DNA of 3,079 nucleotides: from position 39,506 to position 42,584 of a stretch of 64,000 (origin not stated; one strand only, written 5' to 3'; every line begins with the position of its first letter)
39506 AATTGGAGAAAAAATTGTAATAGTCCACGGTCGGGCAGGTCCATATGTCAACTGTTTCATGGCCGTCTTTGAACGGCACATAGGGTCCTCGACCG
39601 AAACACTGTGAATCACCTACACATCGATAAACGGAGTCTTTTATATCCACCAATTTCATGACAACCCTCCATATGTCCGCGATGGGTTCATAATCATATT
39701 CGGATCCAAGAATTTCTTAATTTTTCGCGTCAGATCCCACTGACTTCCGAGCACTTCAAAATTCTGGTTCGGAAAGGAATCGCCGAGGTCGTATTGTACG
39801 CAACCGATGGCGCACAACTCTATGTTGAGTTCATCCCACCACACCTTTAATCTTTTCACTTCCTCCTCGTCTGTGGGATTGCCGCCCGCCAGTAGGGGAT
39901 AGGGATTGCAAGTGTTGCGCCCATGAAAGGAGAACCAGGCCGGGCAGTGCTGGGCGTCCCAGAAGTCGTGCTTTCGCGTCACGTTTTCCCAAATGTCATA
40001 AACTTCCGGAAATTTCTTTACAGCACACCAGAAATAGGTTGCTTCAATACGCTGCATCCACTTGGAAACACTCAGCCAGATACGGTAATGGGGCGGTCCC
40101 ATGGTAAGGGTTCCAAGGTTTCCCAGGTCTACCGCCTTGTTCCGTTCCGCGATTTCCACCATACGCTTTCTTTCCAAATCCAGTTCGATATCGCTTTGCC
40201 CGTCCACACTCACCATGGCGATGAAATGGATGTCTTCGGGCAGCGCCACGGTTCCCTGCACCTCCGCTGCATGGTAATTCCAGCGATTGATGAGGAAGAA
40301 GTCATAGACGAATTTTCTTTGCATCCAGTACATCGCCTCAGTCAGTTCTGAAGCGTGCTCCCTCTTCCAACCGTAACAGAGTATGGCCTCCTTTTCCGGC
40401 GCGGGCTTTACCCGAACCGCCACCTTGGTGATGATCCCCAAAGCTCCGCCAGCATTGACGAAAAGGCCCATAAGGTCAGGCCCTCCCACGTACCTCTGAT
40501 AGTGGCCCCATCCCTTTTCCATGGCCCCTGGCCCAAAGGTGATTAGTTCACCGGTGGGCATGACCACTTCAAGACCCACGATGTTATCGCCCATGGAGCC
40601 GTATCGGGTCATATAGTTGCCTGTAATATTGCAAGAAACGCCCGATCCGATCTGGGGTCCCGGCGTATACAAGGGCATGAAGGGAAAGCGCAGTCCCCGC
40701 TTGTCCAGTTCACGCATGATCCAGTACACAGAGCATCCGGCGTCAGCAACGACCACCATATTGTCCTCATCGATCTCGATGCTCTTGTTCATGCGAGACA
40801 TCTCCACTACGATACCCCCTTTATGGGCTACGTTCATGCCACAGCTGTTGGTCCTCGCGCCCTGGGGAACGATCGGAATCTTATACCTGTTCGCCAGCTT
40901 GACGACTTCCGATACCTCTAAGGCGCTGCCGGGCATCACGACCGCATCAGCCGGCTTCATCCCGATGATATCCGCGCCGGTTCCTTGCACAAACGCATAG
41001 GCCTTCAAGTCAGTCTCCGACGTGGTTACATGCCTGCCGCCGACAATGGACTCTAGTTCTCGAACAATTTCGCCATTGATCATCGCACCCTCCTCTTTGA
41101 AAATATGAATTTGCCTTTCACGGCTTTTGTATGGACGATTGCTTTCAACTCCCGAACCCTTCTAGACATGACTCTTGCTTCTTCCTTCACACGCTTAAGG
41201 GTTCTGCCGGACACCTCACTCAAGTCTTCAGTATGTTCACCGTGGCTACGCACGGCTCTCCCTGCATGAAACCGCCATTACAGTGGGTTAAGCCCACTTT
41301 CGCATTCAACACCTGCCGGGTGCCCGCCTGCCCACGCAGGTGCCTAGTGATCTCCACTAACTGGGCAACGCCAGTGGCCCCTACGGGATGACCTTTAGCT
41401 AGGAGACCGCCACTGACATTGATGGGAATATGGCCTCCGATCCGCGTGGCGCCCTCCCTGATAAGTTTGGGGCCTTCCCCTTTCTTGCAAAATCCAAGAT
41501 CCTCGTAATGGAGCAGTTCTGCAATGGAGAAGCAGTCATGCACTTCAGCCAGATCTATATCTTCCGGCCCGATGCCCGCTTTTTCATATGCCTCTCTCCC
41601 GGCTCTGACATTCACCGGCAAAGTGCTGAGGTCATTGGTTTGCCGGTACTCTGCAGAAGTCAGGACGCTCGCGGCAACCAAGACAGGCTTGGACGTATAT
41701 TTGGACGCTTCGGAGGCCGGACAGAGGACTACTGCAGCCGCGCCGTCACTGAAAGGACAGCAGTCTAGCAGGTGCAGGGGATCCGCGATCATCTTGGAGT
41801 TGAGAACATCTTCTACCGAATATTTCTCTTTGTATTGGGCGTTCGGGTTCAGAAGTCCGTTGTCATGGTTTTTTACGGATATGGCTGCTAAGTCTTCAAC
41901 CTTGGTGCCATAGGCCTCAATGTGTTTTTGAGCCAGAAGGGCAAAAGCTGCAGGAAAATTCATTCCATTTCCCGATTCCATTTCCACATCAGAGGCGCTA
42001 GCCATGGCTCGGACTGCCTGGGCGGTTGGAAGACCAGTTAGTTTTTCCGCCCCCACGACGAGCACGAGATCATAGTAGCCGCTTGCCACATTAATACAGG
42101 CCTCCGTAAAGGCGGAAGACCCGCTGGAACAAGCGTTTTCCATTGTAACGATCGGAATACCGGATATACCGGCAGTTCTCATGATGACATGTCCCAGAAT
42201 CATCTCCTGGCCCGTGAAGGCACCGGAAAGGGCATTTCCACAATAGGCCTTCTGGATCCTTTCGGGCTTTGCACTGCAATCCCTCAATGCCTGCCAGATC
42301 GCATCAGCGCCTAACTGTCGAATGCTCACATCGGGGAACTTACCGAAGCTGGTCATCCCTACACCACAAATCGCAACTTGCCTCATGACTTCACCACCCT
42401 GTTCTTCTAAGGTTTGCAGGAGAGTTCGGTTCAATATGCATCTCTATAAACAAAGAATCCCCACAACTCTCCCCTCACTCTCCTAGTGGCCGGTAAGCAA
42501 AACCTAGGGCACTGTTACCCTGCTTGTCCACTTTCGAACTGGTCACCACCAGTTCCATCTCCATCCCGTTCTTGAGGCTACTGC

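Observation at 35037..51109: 15-gene sigma-54-dependent operon: Liv-type importer with embedded acyl-CoA synthetase, PaaK-type ligase, DUF35/thiolase, GlcD/HdrD-like redox pair, crotonase, two Cys-motif DUF proteins and an AbfD-like dehydratase (substrate unknown)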

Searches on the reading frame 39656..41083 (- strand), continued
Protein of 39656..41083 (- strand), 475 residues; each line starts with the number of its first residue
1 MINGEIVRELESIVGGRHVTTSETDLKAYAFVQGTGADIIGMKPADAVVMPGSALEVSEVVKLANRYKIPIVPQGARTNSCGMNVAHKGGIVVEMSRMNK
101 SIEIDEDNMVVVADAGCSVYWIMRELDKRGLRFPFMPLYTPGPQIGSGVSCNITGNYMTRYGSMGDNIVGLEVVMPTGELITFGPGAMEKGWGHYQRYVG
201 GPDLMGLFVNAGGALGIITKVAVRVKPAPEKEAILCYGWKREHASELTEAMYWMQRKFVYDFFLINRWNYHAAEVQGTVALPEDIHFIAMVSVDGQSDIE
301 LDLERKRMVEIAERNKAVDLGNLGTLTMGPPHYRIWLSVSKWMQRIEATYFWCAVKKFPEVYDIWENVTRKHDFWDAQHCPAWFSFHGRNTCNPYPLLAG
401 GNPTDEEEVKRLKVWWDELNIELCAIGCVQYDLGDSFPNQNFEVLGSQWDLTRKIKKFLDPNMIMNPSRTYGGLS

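Call 78: find_encoding_contigs(protein=P0040, flank=10000, max_places=1)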
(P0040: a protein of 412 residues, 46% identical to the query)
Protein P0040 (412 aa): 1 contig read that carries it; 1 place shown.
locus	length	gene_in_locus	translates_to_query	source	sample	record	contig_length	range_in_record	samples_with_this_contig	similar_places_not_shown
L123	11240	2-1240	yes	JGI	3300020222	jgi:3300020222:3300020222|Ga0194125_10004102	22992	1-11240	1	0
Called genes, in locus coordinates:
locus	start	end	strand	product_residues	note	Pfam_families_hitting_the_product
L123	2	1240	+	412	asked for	PF01565:FAD_binding_4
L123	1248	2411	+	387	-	PF13183:Fer4_8 (weak), PF02754:CCG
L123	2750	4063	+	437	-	PF13458:Peripla_BP_6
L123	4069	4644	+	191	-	-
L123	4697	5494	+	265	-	PF00005:ABC_tran, PF12399:BCA_ABC_TP_C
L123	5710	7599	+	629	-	PF00501:AMP-binding, PF23562:AMP-binding_C_3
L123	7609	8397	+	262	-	PF13476:AAA_23 (weak), PF00005:ABC_tran, PF13304:AAA_21 (weak)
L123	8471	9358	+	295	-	PF02653:BPD_transp_2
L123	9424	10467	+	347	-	PF02653:BPD_transp_2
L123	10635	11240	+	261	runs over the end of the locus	PF00378:ECH_1, PF16113:ECH_2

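Call 79: search_protein_families(library=ncbifam, proteins=[L092:13984-15546:+, L005:12691-14250:+, L003:12800-14326:+, L093:6995-8140:+, L092:12375-13592:+, L088:3749-4192:+, L093:17467-18387:+], max_evalue=1e-20)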
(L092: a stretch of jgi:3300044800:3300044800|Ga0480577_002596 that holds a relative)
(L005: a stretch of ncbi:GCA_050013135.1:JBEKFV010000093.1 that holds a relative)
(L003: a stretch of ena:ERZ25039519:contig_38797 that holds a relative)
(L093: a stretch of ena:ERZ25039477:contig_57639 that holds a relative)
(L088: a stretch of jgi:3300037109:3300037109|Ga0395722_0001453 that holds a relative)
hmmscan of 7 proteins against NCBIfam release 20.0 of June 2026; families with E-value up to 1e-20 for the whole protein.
L092:13984-15546:+ (520 aa): 72 families (the best 25 are shown)
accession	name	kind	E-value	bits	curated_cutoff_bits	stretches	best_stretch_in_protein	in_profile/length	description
NF004837.0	PRK06187.1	subfamily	2.3e-111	372.7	476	1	3-518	10-529/531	long-chain-fatty-acid--CoA ligase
NF006182.0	PRK08316.1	subfamily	2.7e-93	313.2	663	1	6-512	16-518/523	fatty acyl-CoA synthetase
NF005676.0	PRK07470.1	equivalog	2.5e-88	297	774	1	14-510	33-528/544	acyl-CoA synthetase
NF004838.1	PRK06188.1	equivalog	5.1e-83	279.1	875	1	163-512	178-524/524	fatty-acid--CoA ligase FadD8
NF005801.1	PRK07656.1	equivalog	1.1e-76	258.5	657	1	26-508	26-500/500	FadD3 family acyl-CoA ligase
NF006020.0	PRK08162.1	subfamily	8.4e-75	252.1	677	1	8-510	26-537/545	acyl-CoA synthetase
NF005307.0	PRK06839.1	equivalog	1.1e-73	248.6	748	1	17-507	18-489/496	o-succinylbenzoate--CoA ligase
NF009233.0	PRK12583.1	subfamily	2.3e-68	231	832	1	15-510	34-549/558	fatty acid CoA ligase family protein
NF005220.0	PRK06710.1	equivalog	2.2e-67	227.5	1116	1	147-507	196-549/563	long-chain-fatty-acid--CoA ligase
NF009071.0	PRK12406.1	subfamily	3.1e-66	223.9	701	1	136-518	132-509/510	acyl-CoA synthetase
NF038341.1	ligase_FadD4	exception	1.3e-65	221.7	850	1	22-511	18-504/506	fatty-acid--CoA ligase FadD4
NF052269.1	Staph_lig_FadD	equivalog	2.1e-65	221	650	1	26-510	27-492/499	long-chain-fatty-acid--CoA ligase FadD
NF006181.0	PRK08314.1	subfamily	5.8e-65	219.6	705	1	144-511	191-554/563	long-chain-fatty-acid--CoA ligase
NF002966.0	PRK03640.1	equivalog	1.7e-64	218.2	556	1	14-510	15-479/483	o-succinylbenzoate--CoA ligase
NF006572.0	PRK09088.1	equivalog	3e-63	214.2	696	1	24-510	26-486/491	acyl-CoA synthetase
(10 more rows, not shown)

L005:12691-14250:+ (519 aa): 80 families (the best 25 are shown)
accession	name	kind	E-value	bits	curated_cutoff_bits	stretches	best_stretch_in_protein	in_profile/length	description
NF004837.0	PRK06187.1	subfamily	7.9e-112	374.2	476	1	3-518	10-530/531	long-chain-fatty-acid--CoA ligase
NF006182.0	PRK08316.1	subfamily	1e-98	331.1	663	1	3-511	13-518/523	fatty acyl-CoA synthetase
NF005676.0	PRK07470.1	equivalog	1.1e-95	321.3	774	1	7-509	26-528/544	acyl-CoA synthetase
NF004838.1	PRK06188.1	equivalog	1.1e-79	268.1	875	1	163-511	178-524/524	fatty-acid--CoA ligase FadD8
NF005801.1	PRK07656.1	equivalog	8.2e-78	262.2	657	1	23-507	23-500/500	FadD3 family acyl-CoA ligase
NF004797.0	PRK06145.1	equivalog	2.3e-71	240.7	850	1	12-512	13-497/499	acyl-CoA synthetase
NF009233.0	PRK12583.1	subfamily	9.5e-71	238.8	832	1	157-508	202-548/558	fatty acid CoA ligase family protein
NF006181.0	PRK08314.1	subfamily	1.2e-70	238.4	705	1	25-510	48-554/563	long-chain-fatty-acid--CoA ligase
NF009071.0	PRK12406.1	subfamily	4.6e-70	236.5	701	1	34-517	20-509/510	acyl-CoA synthetase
NF006020.0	PRK08162.1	subfamily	4.2e-69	233.3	677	1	12-509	30-537/545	acyl-CoA synthetase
NF038341.1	ligase_FadD4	exception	1.1e-68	231.9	850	1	23-510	19-504/506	fatty-acid--CoA ligase FadD4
NF005307.0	PRK06839.1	equivalog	2.7e-68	230.8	748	1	8-506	9-489/496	o-succinylbenzoate--CoA ligase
NF002966.0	PRK03640.1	equivalog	4.2e-65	220.2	556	1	8-509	9-479/483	o-succinylbenzoate--CoA ligase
NF005702.0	PRK07514.1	subfamily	1.7e-64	218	558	1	21-510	24-500/506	malonyl-CoA synthase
NF004114.0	PRK05605.1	equivalog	3.7e-64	217.1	766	1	157-509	221-568/575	long-chain-fatty-acid--CoA ligase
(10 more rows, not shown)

L003:12800-14326:+ (508 aa): 88 families (the best 25 are shown)
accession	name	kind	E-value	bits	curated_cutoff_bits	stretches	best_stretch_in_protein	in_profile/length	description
NF004837.0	PRK06187.1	subfamily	1.3e-130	436.2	476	1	6-500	13-525/531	long-chain-fatty-acid--CoA ligase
NF006182.0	PRK08316.1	subfamily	2.3e-108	362.9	663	1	5-500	15-520/523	fatty acyl-CoA synthetase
NF005307.0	PRK06839.1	equivalog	1.9e-101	340.2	748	1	16-495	17-491/496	o-succinylbenzoate--CoA ligase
NF005702.0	PRK07514.1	subfamily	4.9e-101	338.6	558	1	18-499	21-502/506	malonyl-CoA synthase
NF052269.1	Staph_lig_FadD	equivalog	2.3e-100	336.3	650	1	24-494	25-490/499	long-chain-fatty-acid--CoA ligase FadD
NF006181.0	PRK08314.1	subfamily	7.8e-98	328.1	705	1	139-499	192-556/563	long-chain-fatty-acid--CoA ligase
NF004114.0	PRK05605.1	equivalog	1.2e-96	324.3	766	1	143-498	213-570/575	long-chain-fatty-acid--CoA ligase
NF009233.0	PRK12583.1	subfamily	7.8e-95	318.4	832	1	147-497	197-550/558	fatty acid CoA ligase family protein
NF005801.1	PRK07656.1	equivalog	1.2e-93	314.5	657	1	12-494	12-500/500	FadD3 family acyl-CoA ligase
NF006523.0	PRK08974.1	equivalog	4e-92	309.1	884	1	145-498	200-554/561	long-chain-fatty-acid--CoA ligase FadD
NF005220.0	PRK06710.1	equivalog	3.1e-90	302.9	1116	1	151-496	206-552/563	long-chain-fatty-acid--CoA ligase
NF006442.0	PRK08751.1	equivalog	1.3e-85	287.8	1023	1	142-496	199-557/560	long-chain fatty acid--CoA ligase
NF005463.0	PRK07059.1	subfamily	1.4e-84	284.5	869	1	145-496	198-555/557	long-chain-fatty-acid--CoA ligase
NF004229.0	PRK05677.1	subfamily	1.5e-84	284.5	879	1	145-498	201-556/563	long-chain-fatty-acid--CoA ligase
NF009071.0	PRK12406.1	subfamily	1.8e-84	284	701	1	146-500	148-505/510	acyl-CoA synthetase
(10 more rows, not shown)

L093:6995-8140:+ (381 aa): 38 families (the best 25 are shown)
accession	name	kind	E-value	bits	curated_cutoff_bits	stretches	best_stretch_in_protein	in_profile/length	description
TIGR01804.1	BADH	equivalog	1.8e-115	386.1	668.6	1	35-373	125-465/467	betaine-aldehyde dehydrogenase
TIGR04284.1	aldehy_Rv0768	hypoth_equivalog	1e-111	374.3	775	1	37-374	135-473/480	aldehyde dehydrogenase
NF010000.0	PRK13473.1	subfamily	8.4e-109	364.3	615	1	37-373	132-466/475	aminobutyraldehyde dehydrogenase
NF045736.1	PaDhStyDRhodo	equivalog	7.2e-106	354.6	800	1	36-370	136-468/479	phenylacetaldehyde dehydrogenase StyD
TIGR02299.1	HpaE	equivalog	4e-103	345.6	638.35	1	39-380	131-477/488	5-carboxymethyl-2-hydroxymuconate semialdehyde dehydrogenase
NF009725.0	PRK13252.1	equivalog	1.1e-102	344.1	593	1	41-379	140-479/488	betaine-aldehyde dehydrogenase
NF045735.1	PaDhStyDPseudo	equivalog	7.8e-102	341.4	850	1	27-378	131-480/483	phenylacetaldehyde dehydrogenase StyD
NF006916.0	PRK09407.1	equivalog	3.7e-98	329.4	521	1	34-377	147-490/526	succinic semialdehyde dehydrogenase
TIGR03216.1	OH_muco_semi_DH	equivalog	1.8e-95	320.4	693.25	1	38-374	134-474/481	2-hydroxymuconic semialdehyde dehydrogenase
TIGR01780.1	SSADH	subfamily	3.6e-88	296.4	646.35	1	39-373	113-446/448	succinate-semialdehyde dehydrogenase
NF042993.1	AlphKGSA_gudD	equivalog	7.7e-88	295.3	770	1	41-365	138-466/481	alpha-ketoglutaric semialdehyde dehydrogenase GucD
NF040648.1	lactal_redase_Meth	equivalog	2.1e-87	294.1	650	1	17-369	103-452/463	lactaldehyde dehydrogenase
NF052305.1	DioxValDhHalo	equivalog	2e-85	287.5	750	1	39-368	137-470/483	2,5-dioxovalerate dehydrogenase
NF007497.0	PRK10090.1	equivalog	4.4e-83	279.6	500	1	36-374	135-472/480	aldehyde dehydrogenase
NF050026.1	AcaldDHExaC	equivalog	6.6e-81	272.4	900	1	39-372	147-486/503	acetaldehyde dehydrogenase ExaC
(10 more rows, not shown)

L092:12375-13592:+ (405 aa): 30 families (the best 25 are shown)
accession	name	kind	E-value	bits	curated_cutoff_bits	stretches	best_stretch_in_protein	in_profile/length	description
TIGR01930.1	AcCoA-C-Actrans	subfamily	6.8e-110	367.6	240.55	1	9-402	1-385/385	acetyl-CoA C-acyltransferase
NF006086.0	PRK08235.1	equivalog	5.3e-108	361.6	526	1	6-403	3-392/393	acetyl-CoA C-acetyltransferase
NF004206.0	PRK05656.1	subfamily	1.4e-94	317.3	688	1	5-404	2-391/392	acetyl-CoA C-acetyltransferase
NF004853.0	PRK06205.1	subfamily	3.1e-87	293.2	551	1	5-400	2-399/404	acetyl-CoA C-acetyltransferase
TIGR02430.1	pcaF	equivalog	3.3e-86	289.9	597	1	5-401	1-397/400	3-oxoadipyl-CoA thiolase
NF006551.0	PRK09050.1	subfamily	1e-85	288.2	605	1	5-401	2-398/401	3-oxoadipyl-CoA thiolase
NF006552.0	PRK09051.1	subfamily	3.9e-85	286.5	565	1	4-401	3-392/395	beta-ketothiolase BktB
NF042967.1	AcCoAtase_PhaA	equivalog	2.8e-82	277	740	1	5-399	2-391/396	acetyl-CoA acetyltransferase PhaA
NF006001.0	PRK08131.1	equivalog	1e-81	274.9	622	1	8-401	5-397/401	3-oxoadipyl-CoA thiolase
NF042999.1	bketothiol_BktB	equivalog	8e-78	262.4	725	1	4-400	2-390/394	beta-ketothiolase BktB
NF005889.0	PRK07850.1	equivalog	8.2e-74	249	515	1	6-402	3-385/387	steroid 3-ketoacyl-CoA thiolase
NF005865.0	PRK07801.1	equivalog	5.3e-73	246.4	591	1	6-397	3-375/382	acetyl-CoA C-acetyltransferase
NF006510.0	PRK08947.1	equivalog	1.5e-71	241.4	519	1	5-400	2-383/387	acetyl-CoA C-acyltransferase FadA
NF005033.0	PRK06445.1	equivalog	1.8e-71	241.3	511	1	5-402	3-393/395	acetyl-CoA C-acetyltransferase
NF006090.0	PRK08242.1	equivalog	2.9e-71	240.7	514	2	6-238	3-222/402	acetyl-CoA C-acetyltransferase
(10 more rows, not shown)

L088:3749-4192:+ (147 aa): 1 family
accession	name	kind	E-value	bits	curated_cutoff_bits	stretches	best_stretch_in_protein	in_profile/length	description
TIGR02278.1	PaaN-DH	equivalog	8.2e-23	80.5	562.8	1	3-136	523-654/664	phenylacetic acid degradation bifunctional protein PaaZ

L093:17467-18387:+ (306 aa): 0 families
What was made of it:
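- Closest known: BbsAB benzoylsuccinyl-CoA thiolase and other DUF35/SCP2-thiolase pairs. Different: In L092 a classical acetoacetyl-CoA thiolase replaces the pair (call 79).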

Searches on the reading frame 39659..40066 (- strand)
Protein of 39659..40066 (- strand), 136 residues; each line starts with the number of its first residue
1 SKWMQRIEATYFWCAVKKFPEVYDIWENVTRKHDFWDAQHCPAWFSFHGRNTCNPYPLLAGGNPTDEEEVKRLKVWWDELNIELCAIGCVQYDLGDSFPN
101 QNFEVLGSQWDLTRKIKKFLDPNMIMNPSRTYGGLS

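Call 61: find_related_loci(query=A2, collection=metagenome_contigs, flank=10000)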
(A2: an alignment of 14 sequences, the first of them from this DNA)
Query A2 (136 aa) in metagenome_contigs; peptide patterns used: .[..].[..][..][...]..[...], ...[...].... (x = any residue, [..] = any of these).
600 stretches matched a pattern (row limit reached: there are more); 29 encode a relative of the query (tblastn E <= 1e-3); 29 distinct loci.
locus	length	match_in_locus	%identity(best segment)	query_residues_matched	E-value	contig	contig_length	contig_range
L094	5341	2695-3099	84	1-135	6e-81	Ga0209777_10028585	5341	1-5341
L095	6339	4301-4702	55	1-134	8e-55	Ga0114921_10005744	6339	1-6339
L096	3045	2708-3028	50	1-107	2e-32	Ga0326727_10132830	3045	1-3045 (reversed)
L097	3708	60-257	39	66-128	6e-8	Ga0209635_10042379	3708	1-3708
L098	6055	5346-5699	30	19-134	1e-7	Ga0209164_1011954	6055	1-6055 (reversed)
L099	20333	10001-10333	27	16-129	2e-7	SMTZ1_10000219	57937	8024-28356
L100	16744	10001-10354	28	7-130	3e-7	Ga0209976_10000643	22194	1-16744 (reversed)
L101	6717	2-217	32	64-131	1e-6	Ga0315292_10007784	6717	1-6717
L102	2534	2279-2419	43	84-129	3e-6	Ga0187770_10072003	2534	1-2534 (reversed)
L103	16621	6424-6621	39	66-128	4e-6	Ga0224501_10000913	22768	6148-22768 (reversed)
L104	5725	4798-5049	31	49-135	4e-6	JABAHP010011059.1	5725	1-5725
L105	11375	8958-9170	34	66-132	5e-6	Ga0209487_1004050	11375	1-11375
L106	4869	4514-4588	64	106-130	7e-6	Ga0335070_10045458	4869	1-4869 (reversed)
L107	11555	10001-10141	38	81-130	9e-6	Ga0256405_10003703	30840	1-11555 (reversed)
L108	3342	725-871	33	79-130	1e-5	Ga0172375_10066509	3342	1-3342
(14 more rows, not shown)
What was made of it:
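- Tried and rejected: The metagenome_contigs scan with a C-terminal alignment (call 61) was also swamped by the generic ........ pattern.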

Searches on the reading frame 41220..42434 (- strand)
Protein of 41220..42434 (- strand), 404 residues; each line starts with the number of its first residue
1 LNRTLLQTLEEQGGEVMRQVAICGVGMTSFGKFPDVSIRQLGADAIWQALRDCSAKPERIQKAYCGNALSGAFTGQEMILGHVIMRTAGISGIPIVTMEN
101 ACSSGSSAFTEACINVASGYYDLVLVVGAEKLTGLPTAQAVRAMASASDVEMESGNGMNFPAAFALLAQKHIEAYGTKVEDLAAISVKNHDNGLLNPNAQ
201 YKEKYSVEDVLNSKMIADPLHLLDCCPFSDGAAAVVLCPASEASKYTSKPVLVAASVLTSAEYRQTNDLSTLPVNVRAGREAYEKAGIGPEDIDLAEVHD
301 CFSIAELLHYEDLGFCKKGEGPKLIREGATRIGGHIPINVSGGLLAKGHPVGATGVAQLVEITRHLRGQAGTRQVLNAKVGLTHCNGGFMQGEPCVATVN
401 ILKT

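Call 4: search_protein_families(library=pfam, proteins=[window:41220-42434:-], max_evalue=0.01)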
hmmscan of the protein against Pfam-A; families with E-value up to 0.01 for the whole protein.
window:41220-42434:- (404 aa): 6 families
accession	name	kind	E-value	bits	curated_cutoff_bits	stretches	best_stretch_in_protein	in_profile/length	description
PF22691.2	Thiolase_C_1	-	6e-47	159.4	28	1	259-392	5-136/144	Thiolase C-terminal domain-like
PF00108.29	Thiolase_N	-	1.3e-28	100.6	26.4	1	20-240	1-259/260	Thiolase, N-terminal domain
PF02803.24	Thiolase_C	-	1.6e-12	47.5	27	1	267-376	18-107/123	Thiolase, C-terminal domain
PF00109.32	ketoacyl-synt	-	4.4e-06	26.9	20.8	1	88-148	161-221/252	Beta-ketoacyl synthase, N-terminal domain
PF08545.16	ACP_syn_III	-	1.1e-05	25.6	24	0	98-134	3-39/80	3-Oxoacyl-[acyl-carrier-protein (ACP)] synthase III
PF02801.28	Ketoacyl-synt_C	-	0.0044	17.5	20.8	0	271-300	23-52/119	Beta-ketoacyl synthase, C-terminal domain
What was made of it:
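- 41220..42434 (-): SCP2/archaeal-type thiolase (probable start near 42386). Thiolase_C_1 and Thiolase_N (call 4).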

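Call 8: search_protein_families(library=ncbifam, proteins=[window:41220-42434:-], max_evalue=0.001)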
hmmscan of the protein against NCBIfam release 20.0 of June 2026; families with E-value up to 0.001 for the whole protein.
window:41220-42434:- (404 aa): 54 families (the best 25 are shown)
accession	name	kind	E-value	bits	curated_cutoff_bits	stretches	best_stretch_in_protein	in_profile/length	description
NF004720.0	PRK06064.1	subfamily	5.3e-133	443.5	420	1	17-389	1-376/389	thiolase domain-containing protein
NF053570.1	AcCoTHIOL_METTL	equivalog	1e-121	406.4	600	1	17-389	1-372/385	acetyl-CoA acetyltransferase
NF004810.0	PRK06157.1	equivalog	8.6e-93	311.6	403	1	15-402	4-395/400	acetyl-CoA acetyltransferase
NF006102.0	PRK08256.1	subfamily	4.3e-92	309.2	436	1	17-398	2-388/394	lipid-transfer protein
NF005704.0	PRK07516.1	subfamily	5.8e-88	295.5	412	1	18-389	2-376/389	thiolase domain-containing protein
NF009228.0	PRK12578.1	subfamily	1.1e-87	294.1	485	1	17-388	2-375/387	thiolase domain-containing protein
NF004715.0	PRK06059.1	equivalog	1.1e-85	288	424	1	17-396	3-396/399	lipid-transfer protein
NF053628.1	BnzsclthlBbsBGT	equivalog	3.4e-83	279.6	750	1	16-395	3-377/389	benzoylsuccinyl-CoA thiolase subunit BbsB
NF004982.0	PRK06365.1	equivalog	2.5e-76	257.4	695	2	15-260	13-257/430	thiolase domain-containing protein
NF004811.0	PRK06158.1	subfamily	1.1e-67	228.7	421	1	19-392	9-372/384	acetyl-CoA acetyltransferase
NF004936.0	PRK06289.1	equivalog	9.3e-62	209.1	375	1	38-389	26-392/405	acetyl-CoA acetyltransferase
NF006180.0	PRK08313.1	subfamily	1.6e-59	201.7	514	1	17-391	3-375/389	thiolase domain-containing protein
NF004721.0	PRK06065.1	equivalog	1e-57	195.8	455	1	17-393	9-386/393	thiolase domain-containing protein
NF006010.0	PRK08142.1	subfamily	3.7e-57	193.8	462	1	28-399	15-383/388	thiolase domain-containing protein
NF005892.0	PRK07855.1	subfamily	3.5e-54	184.2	469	1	17-385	5-377/390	lipid-transfer protein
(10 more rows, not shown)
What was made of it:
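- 41220..42434 (-): PRK06064 443 bits, above its cut-off of 420; archaeal acetoacetyl-CoA thiolase model 406 bits; BbsB 280 bits against a cut-off of 750 (call 8).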
